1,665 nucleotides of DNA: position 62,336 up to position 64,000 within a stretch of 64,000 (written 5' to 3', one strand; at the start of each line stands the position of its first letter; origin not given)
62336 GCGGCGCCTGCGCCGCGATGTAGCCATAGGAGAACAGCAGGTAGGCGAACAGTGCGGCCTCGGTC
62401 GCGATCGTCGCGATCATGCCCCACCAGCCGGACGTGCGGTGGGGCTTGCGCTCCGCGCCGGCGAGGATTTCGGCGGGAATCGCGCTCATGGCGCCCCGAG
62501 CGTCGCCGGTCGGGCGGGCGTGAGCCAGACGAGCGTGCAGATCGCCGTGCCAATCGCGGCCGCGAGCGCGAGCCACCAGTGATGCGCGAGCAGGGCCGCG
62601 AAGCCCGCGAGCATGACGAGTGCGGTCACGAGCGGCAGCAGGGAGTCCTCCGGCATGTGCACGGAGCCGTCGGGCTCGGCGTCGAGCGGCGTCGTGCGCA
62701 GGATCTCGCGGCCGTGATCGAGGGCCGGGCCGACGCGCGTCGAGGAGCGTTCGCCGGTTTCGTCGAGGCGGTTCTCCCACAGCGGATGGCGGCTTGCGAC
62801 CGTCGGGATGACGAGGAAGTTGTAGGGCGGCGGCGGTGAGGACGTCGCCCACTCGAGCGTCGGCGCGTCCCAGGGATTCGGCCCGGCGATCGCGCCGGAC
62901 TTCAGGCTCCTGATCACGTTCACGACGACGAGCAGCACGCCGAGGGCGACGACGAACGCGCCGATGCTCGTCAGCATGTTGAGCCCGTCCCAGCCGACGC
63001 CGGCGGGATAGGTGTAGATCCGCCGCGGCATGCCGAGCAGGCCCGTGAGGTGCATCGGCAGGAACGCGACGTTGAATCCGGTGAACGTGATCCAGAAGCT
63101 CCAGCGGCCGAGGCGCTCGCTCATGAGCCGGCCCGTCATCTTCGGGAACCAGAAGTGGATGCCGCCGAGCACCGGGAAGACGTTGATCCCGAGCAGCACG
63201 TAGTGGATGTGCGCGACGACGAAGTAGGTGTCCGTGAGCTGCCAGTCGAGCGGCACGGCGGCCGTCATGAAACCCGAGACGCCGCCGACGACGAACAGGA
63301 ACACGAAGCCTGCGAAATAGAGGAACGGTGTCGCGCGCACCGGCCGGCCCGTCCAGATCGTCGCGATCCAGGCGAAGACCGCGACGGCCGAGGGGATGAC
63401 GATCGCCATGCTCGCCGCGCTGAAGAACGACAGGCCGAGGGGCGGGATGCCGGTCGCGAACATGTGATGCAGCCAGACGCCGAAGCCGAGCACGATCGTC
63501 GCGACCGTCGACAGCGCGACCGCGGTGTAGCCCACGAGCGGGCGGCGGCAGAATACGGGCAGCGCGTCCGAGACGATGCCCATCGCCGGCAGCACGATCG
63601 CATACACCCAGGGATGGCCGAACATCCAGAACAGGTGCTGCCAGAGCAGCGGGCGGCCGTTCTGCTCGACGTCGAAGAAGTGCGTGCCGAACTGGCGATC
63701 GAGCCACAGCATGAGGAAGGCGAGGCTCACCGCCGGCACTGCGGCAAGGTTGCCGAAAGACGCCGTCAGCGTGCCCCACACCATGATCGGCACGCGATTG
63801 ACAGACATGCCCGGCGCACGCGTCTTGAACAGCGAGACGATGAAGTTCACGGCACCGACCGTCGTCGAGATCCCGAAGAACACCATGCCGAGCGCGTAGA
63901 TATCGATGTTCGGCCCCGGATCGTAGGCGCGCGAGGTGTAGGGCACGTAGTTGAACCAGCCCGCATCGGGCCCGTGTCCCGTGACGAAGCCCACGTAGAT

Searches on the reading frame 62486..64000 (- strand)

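Call 33: search_protein_families(library=pfam, proteins=[window:62486-64000:-], max_evalue=0.00001)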
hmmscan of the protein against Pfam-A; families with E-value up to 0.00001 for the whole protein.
window:62486-64000:- (504 aa): 1 family
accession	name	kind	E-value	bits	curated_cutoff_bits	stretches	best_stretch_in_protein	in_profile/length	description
PF00115.25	COX1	-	1.1e-114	384.2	34.8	1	3-350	98-436/436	Cytochrome C and Quinol oxidase polypeptide I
